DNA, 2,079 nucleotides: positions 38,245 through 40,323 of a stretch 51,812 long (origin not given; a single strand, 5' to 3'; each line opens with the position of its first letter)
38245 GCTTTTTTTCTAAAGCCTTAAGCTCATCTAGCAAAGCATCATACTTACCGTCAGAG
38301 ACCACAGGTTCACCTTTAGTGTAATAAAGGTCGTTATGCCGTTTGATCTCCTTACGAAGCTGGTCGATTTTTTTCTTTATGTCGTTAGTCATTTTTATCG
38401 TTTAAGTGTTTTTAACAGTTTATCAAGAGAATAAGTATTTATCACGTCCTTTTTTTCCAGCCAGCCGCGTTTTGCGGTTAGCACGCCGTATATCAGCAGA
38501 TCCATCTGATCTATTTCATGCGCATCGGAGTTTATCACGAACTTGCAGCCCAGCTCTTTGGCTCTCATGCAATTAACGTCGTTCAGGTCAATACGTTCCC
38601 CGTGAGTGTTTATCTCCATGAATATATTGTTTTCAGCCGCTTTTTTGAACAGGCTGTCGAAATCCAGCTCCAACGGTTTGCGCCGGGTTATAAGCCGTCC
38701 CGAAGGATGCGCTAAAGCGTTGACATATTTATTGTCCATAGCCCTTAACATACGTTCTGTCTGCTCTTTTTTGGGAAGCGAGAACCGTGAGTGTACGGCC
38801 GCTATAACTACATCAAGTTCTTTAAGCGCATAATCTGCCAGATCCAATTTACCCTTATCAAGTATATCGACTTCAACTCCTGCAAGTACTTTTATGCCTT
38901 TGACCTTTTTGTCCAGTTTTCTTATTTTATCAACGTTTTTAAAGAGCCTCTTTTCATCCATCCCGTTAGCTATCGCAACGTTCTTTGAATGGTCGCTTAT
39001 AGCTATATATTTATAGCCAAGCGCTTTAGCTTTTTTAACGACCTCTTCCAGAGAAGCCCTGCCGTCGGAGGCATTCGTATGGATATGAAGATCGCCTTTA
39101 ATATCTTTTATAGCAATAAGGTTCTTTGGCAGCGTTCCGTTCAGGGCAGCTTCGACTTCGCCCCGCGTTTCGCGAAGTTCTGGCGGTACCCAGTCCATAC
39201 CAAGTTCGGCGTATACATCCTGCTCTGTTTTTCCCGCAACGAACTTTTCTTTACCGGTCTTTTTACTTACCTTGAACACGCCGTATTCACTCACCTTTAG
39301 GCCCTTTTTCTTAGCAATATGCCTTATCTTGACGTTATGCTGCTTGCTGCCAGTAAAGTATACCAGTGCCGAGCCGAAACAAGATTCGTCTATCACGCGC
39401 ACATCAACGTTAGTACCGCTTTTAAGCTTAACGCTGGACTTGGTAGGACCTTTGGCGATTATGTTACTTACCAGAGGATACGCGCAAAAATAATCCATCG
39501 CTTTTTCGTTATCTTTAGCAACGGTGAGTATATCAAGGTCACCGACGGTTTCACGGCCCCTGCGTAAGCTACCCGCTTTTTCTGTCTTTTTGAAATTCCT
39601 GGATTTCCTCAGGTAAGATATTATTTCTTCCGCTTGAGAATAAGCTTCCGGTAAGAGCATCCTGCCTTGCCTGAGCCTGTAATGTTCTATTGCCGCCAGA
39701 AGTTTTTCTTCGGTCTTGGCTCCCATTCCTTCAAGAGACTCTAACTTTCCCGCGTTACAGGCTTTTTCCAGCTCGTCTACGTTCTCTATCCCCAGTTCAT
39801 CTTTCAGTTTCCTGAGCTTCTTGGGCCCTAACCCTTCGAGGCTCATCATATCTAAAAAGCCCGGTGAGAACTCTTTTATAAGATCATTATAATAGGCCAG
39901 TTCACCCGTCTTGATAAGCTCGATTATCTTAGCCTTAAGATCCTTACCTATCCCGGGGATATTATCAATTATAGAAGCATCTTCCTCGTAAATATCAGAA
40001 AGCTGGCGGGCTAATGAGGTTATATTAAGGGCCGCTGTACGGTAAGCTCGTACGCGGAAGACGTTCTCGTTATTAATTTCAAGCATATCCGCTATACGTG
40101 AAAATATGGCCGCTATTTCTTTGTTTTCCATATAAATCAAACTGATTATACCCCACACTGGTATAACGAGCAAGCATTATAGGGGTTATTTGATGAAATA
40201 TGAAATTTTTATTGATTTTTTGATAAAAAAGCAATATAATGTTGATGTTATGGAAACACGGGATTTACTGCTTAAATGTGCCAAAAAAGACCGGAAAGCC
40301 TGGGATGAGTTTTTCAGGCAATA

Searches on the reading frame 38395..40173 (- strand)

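Call 7: search_protein_families(library=pfam, proteins=[window:38395-40173:-], max_evalue=0.01)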
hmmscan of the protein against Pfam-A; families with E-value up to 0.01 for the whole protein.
window:38395-40173:- (592 aa): 6 families
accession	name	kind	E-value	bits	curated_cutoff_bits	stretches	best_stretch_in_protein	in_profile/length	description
PF14791.11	DNA_pol_B_thumb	-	3.4e-25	88.1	25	1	269-335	1-63/63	DNA polymerase beta thumb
PF14716.13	HHH_8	-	5.4e-18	65.6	30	1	15-92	1-73/73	Helix-hairpin-helix domain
PF02811.25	PHP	-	8.6e-15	55.9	26.4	1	361-524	1-164/164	PHP domain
PF14520.12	HHH_5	-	9.1e-12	45.7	27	1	106-162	1-55/57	Helix-hairpin-helix domain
PF01876.22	RNase_P_p30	-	1.1e-05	25.5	35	1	361-522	2-144/214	RNase P subunit p30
PF14792.12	DNA_pol_B_palm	-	0.00086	20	25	1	192-225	22-55/113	DNA polymerase beta palm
